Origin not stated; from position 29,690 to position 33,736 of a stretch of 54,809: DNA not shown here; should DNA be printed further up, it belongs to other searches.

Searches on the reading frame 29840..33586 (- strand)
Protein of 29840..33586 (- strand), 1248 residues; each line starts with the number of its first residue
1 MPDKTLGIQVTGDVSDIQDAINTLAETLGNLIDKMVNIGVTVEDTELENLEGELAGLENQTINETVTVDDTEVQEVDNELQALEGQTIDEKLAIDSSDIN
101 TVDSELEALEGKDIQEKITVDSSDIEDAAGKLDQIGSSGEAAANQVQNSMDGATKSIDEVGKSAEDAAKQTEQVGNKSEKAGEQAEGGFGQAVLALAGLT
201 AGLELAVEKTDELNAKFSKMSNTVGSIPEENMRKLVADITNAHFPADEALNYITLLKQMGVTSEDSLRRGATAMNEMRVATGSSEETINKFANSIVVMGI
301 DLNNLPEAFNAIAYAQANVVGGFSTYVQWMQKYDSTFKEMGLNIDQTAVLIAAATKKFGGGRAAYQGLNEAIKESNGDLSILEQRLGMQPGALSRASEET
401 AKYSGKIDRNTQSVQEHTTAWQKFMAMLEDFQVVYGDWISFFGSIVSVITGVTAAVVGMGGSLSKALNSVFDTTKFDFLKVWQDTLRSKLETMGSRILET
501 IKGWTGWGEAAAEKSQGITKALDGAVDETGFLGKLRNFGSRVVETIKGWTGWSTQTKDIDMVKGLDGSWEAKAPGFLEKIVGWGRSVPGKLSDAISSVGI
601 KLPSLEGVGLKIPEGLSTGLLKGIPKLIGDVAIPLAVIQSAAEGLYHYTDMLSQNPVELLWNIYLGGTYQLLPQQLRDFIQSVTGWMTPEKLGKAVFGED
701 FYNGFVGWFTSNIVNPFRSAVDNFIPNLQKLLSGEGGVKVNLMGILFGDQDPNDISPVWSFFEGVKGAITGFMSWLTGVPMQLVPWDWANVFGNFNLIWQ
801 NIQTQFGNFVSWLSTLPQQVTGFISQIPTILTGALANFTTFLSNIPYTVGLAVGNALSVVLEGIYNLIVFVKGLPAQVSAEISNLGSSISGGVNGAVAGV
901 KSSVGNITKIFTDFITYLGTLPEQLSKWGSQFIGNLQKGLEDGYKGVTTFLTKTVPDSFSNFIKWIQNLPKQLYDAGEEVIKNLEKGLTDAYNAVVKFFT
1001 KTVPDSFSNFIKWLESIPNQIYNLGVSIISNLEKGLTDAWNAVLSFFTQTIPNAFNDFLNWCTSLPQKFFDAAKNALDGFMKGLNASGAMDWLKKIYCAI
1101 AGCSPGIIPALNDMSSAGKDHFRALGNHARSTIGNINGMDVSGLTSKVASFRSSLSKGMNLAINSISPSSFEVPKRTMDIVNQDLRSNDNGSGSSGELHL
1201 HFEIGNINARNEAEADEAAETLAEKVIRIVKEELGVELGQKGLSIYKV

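Call 75: search_protein_families(library=pfam, proteins=[window:29840-33586:-], max_evalue=0.01)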
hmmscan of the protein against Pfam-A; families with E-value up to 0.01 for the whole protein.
window:29840-33586:- (1248 aa): 2 families
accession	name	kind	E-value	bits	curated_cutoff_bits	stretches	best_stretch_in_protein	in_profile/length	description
PF10145.14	PhageMin_Tail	-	3.7e-11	43.7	33.2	1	243-375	12-145/201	Phage-related minor tail protein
PF04513.17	Baculo_PEP_C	-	6.1e-05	23.5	38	0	800-931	23-129/140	Baculovirus polyhedron envelope protein, PEP, C terminus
